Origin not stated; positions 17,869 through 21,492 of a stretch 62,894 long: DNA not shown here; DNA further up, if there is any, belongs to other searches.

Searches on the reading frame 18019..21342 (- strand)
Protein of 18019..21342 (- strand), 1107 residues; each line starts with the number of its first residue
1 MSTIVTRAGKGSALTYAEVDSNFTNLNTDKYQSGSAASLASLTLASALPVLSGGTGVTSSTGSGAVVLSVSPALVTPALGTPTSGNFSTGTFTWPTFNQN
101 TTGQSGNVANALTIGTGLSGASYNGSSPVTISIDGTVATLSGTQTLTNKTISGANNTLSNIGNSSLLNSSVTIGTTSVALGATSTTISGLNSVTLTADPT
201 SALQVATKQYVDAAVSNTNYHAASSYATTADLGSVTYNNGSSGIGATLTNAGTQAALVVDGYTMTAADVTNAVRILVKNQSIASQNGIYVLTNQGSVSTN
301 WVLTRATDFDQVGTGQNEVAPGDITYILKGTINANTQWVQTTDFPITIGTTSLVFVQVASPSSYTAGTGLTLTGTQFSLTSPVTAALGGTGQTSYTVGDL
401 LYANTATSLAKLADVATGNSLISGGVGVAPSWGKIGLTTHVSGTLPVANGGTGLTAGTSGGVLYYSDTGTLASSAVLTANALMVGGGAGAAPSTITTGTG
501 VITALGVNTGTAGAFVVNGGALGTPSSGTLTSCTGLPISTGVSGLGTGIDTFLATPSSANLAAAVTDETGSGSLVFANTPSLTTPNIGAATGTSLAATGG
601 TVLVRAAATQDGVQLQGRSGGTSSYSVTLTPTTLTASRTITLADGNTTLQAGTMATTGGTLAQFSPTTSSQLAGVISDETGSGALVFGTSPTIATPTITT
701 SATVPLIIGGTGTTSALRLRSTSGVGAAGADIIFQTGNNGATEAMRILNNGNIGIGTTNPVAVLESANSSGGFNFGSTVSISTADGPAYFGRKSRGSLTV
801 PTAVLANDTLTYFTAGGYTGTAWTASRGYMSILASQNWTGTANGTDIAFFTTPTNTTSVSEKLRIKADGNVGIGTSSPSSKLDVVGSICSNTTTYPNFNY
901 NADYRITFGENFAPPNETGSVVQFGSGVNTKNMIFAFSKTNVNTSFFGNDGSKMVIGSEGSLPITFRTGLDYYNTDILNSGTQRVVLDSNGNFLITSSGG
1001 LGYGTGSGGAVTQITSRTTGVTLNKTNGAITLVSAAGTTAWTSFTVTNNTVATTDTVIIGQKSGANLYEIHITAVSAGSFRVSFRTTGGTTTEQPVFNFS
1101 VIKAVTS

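Call 10: search_protein_families(library=phrogs, proteins=[window:18019-21342:-], max_evalue=0.00001)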
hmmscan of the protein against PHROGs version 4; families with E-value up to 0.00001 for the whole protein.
window:18019-21342:- (1107 aa): 1 family
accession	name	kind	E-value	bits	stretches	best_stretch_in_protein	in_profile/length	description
phrog_30390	-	unknown function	6.1e-20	72.2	1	250-462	540-745/766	-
